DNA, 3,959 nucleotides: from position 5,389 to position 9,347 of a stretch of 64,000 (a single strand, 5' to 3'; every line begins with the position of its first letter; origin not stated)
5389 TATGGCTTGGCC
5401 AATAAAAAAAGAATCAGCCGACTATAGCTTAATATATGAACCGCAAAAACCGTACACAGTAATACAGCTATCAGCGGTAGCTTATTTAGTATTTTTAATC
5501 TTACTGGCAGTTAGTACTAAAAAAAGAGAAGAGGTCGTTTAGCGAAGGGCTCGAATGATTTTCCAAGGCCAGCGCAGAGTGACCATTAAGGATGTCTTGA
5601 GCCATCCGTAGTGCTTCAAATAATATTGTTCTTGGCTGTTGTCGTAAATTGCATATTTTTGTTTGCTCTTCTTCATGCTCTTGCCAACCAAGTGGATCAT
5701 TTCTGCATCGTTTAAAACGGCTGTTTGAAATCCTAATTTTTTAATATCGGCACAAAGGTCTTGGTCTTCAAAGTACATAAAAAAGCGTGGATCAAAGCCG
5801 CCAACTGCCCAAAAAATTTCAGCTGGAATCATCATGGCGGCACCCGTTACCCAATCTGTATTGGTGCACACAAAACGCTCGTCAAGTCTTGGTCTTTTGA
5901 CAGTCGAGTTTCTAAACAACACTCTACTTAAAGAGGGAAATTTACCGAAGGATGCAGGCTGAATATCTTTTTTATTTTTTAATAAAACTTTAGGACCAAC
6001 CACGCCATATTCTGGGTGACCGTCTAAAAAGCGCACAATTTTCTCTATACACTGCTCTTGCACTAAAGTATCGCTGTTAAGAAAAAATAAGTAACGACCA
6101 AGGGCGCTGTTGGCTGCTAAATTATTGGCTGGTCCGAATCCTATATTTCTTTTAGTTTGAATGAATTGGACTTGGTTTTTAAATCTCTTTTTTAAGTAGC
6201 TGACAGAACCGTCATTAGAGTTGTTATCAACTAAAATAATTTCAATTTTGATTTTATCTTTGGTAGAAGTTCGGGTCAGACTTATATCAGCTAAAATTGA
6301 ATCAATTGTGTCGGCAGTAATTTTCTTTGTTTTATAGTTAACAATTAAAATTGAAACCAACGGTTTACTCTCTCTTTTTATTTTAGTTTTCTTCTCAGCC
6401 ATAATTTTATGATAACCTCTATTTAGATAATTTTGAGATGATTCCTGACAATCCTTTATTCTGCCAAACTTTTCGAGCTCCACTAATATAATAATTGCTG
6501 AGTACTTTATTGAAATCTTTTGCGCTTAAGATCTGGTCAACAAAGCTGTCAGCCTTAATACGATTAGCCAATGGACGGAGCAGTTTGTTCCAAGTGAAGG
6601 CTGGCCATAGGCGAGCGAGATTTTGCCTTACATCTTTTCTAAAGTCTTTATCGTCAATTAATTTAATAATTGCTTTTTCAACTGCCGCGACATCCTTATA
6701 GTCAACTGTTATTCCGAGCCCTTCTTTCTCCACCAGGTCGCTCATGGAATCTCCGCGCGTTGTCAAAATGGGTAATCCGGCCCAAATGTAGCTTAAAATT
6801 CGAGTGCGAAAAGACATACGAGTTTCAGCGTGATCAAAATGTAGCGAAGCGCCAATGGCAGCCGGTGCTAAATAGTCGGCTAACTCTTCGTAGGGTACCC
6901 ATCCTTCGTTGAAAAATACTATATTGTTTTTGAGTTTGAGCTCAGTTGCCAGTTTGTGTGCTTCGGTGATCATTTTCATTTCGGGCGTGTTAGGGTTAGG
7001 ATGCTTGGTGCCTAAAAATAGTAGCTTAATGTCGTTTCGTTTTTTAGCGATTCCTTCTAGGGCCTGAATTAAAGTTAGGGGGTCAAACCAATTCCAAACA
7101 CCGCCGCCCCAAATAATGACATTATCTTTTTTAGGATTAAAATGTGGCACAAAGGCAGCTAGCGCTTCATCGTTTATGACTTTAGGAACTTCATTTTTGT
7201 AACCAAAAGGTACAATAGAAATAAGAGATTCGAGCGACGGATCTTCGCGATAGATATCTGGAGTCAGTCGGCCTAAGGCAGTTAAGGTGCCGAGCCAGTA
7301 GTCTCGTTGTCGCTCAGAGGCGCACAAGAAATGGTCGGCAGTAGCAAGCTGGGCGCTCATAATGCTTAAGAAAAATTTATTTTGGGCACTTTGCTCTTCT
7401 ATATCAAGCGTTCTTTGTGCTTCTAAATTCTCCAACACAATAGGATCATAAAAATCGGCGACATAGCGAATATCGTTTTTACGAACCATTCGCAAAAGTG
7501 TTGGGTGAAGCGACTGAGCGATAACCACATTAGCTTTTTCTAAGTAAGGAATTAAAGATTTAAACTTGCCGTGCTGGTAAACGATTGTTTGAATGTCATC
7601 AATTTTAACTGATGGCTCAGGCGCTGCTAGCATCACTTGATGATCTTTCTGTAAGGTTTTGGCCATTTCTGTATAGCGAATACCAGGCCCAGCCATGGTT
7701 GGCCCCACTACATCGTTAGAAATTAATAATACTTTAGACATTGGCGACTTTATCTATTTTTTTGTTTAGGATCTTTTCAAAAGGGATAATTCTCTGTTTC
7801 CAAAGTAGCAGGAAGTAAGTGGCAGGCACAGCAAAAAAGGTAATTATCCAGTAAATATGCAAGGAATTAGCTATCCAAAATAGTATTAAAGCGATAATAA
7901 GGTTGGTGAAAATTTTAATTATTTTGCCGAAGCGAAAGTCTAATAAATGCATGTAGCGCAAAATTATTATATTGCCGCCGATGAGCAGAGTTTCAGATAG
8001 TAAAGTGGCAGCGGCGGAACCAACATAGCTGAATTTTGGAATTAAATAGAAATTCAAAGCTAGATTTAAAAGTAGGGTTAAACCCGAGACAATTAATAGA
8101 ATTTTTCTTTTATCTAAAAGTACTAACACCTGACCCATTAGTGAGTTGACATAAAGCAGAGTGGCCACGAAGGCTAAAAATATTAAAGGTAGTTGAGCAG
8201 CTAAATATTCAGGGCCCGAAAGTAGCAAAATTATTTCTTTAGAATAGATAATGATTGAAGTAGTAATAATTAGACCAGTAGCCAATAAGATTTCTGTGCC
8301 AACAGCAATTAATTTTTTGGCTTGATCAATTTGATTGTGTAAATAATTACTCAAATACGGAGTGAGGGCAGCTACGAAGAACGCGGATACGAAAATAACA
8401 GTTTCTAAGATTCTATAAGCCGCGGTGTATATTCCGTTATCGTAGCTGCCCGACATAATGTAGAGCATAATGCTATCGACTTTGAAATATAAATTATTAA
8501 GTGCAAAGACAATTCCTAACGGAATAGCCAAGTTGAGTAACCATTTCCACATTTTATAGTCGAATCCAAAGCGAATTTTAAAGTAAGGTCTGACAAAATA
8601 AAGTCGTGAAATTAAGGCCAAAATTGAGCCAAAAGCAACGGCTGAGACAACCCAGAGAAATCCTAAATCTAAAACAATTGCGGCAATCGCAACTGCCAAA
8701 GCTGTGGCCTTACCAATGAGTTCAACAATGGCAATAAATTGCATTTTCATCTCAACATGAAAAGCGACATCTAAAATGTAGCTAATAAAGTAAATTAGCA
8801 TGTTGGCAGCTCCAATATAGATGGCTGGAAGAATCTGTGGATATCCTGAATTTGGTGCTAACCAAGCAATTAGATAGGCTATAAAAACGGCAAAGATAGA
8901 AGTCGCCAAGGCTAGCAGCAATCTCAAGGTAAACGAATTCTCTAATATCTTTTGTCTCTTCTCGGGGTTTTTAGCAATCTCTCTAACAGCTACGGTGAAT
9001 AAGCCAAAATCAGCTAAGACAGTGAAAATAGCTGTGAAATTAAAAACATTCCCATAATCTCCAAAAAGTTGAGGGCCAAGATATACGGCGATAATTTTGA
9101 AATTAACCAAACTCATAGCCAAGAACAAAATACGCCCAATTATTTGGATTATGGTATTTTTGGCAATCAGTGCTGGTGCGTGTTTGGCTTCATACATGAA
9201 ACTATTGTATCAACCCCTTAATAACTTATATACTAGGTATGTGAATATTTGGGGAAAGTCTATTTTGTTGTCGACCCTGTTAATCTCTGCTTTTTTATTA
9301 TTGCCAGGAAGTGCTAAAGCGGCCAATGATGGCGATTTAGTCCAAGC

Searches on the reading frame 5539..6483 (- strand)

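Call 13: search_protein_families(library=pfam, proteins=[window:5539-6483:-], max_evalue=0.001)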
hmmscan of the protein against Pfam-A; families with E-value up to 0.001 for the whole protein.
window:5539-6483:- (314 aa): 5 families
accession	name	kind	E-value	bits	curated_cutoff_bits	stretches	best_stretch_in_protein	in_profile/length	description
PF00535.33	Glycos_transf_2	-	3.8e-20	72.9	23.3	1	44-164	1-114/168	Glycosyl transferase family 2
PF13641.12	Glyco_tranf_2_3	-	1.2e-15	58.6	27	1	43-274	3-221/230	Glycosyltransferase like family 2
PF13632.12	Glyco_trans_2_3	-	2.9e-08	34.2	27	1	133-305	3-170/198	Glycosyl transferase family group 2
PF10111.15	Glyco_tranf_2_2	-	3.1e-06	27.3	27.3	1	71-248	22-200/276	Glycosyltransferase like family 2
PF13712.12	Glyco_tranf_2_5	-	1.3e-05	25.4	27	1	113-269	38-192/210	Glycosyltransferase like family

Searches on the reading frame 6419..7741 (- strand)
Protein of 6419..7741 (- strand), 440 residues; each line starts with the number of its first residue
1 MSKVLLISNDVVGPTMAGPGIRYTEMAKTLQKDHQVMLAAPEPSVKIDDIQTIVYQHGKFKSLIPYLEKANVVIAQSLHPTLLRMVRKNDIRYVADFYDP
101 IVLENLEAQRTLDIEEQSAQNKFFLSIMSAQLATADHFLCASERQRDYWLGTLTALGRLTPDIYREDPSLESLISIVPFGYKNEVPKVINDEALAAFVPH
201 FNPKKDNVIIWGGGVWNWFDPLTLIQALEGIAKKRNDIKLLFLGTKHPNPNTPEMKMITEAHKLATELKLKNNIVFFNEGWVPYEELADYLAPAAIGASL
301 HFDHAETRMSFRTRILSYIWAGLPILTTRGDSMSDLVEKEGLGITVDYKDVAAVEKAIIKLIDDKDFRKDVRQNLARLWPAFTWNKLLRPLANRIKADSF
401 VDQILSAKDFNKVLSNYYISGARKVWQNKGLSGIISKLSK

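Call 13: search_protein_families(library=pfam, proteins=[window:6419-7741:-], max_evalue=0.001)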
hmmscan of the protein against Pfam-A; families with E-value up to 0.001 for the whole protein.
window:6419-7741:- (440 aa): 3 families
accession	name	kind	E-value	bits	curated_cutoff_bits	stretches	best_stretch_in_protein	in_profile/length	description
PF13692.12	Glyco_trans_1_4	-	2.3e-11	44.5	27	1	208-364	3-142/142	Glycosyl transferases group 1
PF00534.26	Glycos_transf_1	-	2.2e-10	40.8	26.4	1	202-374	11-168/172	Glycosyl transferases group 1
PF13524.12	Glyco_trans_1_2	-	0.00021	21.7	25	1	278-386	31-137/144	Glycosyl transferase-like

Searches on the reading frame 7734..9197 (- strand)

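Call 13: search_protein_families(library=pfam, proteins=[window:7734-9197:-], max_evalue=0.001)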
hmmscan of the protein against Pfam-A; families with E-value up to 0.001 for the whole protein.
window:7734-9197:- (487 aa): 2 families
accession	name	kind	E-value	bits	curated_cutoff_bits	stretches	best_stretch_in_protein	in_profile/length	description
PF01943.22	Polysacc_synt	-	4.4e-26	92.4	28.2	1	12-284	2-272/274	Polysaccharide biosynthesis protein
PF13440.11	Polysacc_synt_3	-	9.4e-12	45.2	23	1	37-333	3-290/293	Polysaccharide biosynthesis protein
